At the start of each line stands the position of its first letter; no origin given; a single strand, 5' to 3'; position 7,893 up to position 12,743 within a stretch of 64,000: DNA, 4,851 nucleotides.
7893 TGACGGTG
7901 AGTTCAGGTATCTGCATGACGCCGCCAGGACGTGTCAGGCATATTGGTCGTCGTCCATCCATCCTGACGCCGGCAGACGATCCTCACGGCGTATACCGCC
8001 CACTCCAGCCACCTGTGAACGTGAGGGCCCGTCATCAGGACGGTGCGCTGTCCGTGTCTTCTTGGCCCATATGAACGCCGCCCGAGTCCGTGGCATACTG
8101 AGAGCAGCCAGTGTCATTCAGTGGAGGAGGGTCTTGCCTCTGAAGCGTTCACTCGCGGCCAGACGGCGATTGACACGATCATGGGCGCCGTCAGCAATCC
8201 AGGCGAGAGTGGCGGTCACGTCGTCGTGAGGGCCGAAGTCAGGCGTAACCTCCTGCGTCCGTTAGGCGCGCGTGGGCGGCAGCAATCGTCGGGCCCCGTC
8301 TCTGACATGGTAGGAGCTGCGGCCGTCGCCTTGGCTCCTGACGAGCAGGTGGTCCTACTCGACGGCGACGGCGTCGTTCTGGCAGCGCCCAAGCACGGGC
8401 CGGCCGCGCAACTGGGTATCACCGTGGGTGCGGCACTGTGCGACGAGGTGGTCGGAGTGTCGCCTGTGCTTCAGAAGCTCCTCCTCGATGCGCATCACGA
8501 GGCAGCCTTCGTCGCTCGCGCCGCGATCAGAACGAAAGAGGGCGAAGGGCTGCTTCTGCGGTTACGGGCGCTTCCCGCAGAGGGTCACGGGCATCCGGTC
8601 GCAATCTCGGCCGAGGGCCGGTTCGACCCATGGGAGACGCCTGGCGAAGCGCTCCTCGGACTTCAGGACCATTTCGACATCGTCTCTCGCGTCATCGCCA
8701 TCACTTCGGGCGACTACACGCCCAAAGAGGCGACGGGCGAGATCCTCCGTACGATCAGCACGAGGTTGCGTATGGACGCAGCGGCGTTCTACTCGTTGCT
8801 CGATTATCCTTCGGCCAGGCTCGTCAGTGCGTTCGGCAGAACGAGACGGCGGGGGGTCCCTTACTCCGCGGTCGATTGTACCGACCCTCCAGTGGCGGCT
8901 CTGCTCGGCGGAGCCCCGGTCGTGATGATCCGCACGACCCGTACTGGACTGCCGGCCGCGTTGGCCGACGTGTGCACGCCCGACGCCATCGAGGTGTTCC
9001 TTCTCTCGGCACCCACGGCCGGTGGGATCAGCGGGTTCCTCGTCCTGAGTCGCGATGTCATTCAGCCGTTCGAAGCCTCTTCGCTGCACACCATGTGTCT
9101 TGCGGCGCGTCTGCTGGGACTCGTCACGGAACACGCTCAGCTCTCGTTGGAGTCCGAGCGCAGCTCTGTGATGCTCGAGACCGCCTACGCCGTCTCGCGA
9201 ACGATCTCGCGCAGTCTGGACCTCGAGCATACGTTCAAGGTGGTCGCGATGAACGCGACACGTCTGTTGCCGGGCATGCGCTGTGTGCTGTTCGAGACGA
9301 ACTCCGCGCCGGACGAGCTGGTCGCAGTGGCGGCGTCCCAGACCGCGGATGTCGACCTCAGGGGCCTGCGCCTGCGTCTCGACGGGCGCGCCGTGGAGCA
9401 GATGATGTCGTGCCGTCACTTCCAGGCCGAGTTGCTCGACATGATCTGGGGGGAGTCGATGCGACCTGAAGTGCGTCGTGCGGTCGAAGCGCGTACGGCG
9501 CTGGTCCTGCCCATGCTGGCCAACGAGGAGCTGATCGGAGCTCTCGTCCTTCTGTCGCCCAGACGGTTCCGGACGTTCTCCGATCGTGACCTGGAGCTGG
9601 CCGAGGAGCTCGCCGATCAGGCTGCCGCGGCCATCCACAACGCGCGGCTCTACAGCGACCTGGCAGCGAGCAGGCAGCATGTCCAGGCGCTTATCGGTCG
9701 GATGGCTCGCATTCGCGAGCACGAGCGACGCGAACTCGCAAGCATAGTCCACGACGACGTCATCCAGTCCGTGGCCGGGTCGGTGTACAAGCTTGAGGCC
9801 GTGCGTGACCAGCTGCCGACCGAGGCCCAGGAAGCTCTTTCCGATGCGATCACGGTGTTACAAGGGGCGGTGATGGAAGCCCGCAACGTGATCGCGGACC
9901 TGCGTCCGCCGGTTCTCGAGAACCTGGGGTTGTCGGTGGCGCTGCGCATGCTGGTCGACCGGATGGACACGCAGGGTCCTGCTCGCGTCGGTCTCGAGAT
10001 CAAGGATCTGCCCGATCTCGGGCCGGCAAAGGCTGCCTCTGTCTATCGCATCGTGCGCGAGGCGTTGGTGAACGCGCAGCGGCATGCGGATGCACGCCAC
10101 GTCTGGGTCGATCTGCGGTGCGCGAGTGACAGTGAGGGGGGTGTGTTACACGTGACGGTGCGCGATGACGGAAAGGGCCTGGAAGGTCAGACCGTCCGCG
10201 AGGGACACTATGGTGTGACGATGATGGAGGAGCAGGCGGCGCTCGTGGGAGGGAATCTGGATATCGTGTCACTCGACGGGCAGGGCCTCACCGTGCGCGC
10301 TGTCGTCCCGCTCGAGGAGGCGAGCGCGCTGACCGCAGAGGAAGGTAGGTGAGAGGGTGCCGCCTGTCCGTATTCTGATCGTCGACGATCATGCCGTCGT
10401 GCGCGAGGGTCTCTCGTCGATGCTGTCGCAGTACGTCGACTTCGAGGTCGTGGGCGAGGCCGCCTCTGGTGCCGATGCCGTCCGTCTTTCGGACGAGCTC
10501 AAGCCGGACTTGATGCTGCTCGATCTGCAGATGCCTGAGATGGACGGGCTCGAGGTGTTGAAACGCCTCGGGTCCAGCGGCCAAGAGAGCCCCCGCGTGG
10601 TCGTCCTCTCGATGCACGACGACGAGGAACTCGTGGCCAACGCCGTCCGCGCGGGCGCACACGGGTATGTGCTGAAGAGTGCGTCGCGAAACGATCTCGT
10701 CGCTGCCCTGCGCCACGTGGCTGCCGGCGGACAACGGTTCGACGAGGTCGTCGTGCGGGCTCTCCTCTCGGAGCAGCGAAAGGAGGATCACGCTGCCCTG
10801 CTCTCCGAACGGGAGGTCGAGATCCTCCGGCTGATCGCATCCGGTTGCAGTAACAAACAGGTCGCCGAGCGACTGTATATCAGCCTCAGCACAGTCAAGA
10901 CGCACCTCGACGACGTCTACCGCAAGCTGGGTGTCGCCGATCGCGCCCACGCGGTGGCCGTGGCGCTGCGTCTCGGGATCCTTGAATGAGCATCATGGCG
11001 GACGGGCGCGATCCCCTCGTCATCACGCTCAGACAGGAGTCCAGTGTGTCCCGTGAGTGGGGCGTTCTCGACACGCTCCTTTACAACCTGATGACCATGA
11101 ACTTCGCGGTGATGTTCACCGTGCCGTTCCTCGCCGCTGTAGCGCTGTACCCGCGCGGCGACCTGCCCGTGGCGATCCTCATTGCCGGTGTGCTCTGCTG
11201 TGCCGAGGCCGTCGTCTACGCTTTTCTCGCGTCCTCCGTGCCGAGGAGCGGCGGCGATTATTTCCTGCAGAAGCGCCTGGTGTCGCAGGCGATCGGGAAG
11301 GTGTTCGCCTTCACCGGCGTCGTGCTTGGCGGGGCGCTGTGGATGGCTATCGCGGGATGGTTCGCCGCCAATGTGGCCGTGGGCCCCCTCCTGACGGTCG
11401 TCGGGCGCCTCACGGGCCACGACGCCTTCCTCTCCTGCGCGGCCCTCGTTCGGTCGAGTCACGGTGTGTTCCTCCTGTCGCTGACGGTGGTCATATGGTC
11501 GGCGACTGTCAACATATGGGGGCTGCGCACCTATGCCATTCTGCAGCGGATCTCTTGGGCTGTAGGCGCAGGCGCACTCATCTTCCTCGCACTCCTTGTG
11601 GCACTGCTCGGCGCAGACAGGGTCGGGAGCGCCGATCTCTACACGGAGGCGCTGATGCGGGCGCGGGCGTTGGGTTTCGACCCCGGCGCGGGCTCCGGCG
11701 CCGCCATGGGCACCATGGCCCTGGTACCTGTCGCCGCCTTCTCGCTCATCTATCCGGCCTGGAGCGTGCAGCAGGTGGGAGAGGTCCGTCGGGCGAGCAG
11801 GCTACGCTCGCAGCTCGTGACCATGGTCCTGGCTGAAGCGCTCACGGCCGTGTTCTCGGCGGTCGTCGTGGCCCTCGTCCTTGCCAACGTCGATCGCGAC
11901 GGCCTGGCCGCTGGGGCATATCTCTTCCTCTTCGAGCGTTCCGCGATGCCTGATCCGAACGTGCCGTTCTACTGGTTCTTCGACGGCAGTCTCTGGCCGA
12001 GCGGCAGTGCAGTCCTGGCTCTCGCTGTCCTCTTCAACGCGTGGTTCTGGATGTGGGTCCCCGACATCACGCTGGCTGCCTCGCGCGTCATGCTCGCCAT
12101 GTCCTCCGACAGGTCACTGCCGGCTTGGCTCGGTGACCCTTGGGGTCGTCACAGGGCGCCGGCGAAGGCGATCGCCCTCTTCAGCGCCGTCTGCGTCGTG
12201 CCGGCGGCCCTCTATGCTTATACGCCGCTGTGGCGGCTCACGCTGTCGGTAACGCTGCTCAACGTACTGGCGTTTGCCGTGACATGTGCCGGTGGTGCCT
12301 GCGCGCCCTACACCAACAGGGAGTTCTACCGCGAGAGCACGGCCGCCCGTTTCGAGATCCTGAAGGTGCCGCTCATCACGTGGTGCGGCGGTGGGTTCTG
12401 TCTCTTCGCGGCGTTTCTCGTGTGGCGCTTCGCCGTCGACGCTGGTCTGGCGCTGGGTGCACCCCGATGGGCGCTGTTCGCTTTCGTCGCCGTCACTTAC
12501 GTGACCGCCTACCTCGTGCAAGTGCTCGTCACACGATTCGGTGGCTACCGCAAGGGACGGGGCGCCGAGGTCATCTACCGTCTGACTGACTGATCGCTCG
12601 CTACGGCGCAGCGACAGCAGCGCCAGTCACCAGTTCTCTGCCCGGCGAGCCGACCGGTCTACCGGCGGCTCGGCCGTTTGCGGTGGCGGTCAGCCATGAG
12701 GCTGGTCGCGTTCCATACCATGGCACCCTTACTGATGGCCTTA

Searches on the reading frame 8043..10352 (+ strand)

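Call 9: search_protein_families(library=pfam, proteins=[window:8043-10352:+], max_evalue=0.001)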
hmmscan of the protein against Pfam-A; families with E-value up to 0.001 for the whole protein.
window:8043-10352:+ (769 aa): 6 families
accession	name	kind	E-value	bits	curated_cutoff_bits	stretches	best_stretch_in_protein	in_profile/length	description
PF01590.32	GAF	-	3.1e-11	44.4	22.4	1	393-531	1-133/133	GAF domain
PF02518.31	HATPase_c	-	5.4e-11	43.3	26.4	1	665-758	4-110/111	Histidine kinase-, DNA gyrase B-, and HSP90-like ATPase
PF13185.12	GAF_2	-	1.4e-08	35.4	28.6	1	477-532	82-136/136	GAF domain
PF07730.19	HisKA_3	-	2.5e-08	34.8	24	1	561-625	1-68/68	Histidine kinase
PF13492.12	GAF_3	-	2.6e-08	34.8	27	1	480-533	77-129/129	GAF domain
PF13581.12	HATPase_c_2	-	0.00011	22.7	27.4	1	659-724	24-101/127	Histidine kinase-like ATPase domain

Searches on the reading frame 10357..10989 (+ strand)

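Call 9: search_protein_families(library=pfam, proteins=[window:10357-10989:+], max_evalue=0.001)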
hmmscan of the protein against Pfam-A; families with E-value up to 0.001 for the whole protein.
window:10357-10989:+ (210 aa): 5 families
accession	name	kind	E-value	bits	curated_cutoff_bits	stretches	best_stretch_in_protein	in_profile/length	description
PF00072.30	Response_reg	-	3.7e-30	104.8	30.2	1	6-119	1-111/111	Response regulator receiver domain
PF00196.25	GerE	-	6.5e-19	67.8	23.5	1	148-203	2-57/57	Bacterial regulatory proteins, luxR family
PF08281.18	Sigma70_r4_2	-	3.3e-05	23.9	25.7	1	149-184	11-47/54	Sigma-70, region 4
PF13412.12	HTH_24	-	5.4e-05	23.1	21.9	1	151-185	3-39/48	Winged helix-turn-helix DNA-binding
PF13936.12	HTH_38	-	0.001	19.2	27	0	151-184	9-41/44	Helix-turn-helix domain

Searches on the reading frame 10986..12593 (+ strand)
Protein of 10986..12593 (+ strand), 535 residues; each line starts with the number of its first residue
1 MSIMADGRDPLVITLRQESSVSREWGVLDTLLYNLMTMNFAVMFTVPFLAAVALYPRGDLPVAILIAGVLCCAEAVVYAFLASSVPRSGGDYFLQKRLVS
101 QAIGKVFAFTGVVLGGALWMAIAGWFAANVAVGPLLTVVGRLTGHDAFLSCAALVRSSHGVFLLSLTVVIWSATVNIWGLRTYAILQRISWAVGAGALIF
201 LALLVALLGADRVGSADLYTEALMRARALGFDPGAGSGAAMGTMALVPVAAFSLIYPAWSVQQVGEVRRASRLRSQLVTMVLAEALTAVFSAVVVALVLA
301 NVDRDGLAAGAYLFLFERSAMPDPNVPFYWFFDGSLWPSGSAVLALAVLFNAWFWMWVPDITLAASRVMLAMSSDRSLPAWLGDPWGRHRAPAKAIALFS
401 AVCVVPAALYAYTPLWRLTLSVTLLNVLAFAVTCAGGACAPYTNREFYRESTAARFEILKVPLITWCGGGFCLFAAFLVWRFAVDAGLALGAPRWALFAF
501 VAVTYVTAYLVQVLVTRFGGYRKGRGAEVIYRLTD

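Call 9: search_protein_families(library=pfam, proteins=[window:10986-12593:+], max_evalue=0.001)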
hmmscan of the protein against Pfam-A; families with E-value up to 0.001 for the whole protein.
window:10986-12593:+ (535 aa): 1 family
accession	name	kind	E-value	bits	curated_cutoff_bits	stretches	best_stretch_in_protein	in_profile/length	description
PF13520.12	AA_permease_2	-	5.8e-12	45.7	27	1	38-493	9-416/427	Amino acid permease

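Call 29: search_protein_families(library=ncbifam, proteins=[window:10986-12593:+], max_evalue=0.001)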
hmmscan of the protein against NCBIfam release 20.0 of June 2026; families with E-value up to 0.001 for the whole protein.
window:10986-12593:+ (535 aa): 2 families
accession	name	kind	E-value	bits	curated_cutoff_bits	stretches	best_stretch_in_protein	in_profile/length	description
TIGR00909.1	2A0306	subfamily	4.9e-09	35.6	556.8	1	22-433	2-369/429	amino acid transporter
NF053761.1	BrChAATpBcaP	equivalog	3.2e-07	29.8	690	0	362-476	320-426/460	branched-chain amino acid transporter BcaP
